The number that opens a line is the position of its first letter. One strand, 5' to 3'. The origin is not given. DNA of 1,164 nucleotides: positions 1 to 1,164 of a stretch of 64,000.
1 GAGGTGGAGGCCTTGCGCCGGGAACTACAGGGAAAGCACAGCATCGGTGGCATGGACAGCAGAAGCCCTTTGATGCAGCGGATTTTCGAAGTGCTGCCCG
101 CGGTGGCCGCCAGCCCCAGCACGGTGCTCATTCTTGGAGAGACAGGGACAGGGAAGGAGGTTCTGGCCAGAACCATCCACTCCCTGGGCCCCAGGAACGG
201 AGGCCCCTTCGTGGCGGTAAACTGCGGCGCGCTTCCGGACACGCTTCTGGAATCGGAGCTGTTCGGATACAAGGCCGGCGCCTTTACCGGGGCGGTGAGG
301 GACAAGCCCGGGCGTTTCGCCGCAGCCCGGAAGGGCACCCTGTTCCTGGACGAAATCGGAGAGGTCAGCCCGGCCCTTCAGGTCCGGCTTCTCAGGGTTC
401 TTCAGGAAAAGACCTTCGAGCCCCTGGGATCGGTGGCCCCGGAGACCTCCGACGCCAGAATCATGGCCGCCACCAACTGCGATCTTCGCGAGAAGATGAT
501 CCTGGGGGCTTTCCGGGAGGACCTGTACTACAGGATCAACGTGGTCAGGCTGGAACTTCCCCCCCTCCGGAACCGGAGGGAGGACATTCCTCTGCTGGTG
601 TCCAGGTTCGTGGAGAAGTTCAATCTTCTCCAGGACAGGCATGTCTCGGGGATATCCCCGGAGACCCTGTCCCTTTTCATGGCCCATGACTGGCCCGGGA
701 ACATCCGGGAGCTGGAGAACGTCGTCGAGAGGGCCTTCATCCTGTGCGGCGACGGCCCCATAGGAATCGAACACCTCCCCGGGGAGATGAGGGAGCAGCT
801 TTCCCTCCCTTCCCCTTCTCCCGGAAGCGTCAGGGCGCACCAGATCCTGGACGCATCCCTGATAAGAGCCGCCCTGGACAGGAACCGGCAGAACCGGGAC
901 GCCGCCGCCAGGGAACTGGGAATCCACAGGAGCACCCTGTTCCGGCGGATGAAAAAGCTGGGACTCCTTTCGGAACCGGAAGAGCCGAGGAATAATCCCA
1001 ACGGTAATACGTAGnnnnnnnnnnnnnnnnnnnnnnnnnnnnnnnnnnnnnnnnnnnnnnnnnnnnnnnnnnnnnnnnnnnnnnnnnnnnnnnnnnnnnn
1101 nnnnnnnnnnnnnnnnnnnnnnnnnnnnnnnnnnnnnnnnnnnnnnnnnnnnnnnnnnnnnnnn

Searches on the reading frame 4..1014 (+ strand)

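Call 35: search_protein_families(library=pfam, proteins=[window:4-1014:+], max_evalue=0.001)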
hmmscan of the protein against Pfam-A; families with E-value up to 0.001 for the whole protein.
window:4-1014:+ (336 aa): 8 families
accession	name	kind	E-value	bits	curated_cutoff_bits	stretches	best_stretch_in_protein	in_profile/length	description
PF00158.32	Sigma54_activat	-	1.8e-64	216.9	20.2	1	20-183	4-167/168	Sigma-54 interaction domain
PF25601.1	AAA_lid_14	-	2e-27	95.3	27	1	189-266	1-78/87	AAA+ ATPase lid domain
PF14532.12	Sigma54_activ_2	-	1.7e-19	70.8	25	1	20-188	3-138/138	Sigma-54 interaction domain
PF02954.25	HTH_8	-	1.1e-10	41.4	22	1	283-319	6-42/42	Bacterial regulatory protein, Fis family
PF07728.20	AAA_5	-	1.5e-07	31.9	22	1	41-158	2-122/139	AAA domain (dynein-related subfamily)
PF01078.27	Mg_chelatase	-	9e-06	25.7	20.3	0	96-126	93-123/207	Magnesium chelatase, subunit ChlI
PF13556.12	HTH_30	-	1.1e-05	25.6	27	1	293-319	10-36/59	PucR C-terminal helix-turn-helix domain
PF13191.12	AAA_16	-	0.00033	21.6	32.6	0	20-134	5-121/167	AAA ATPase domain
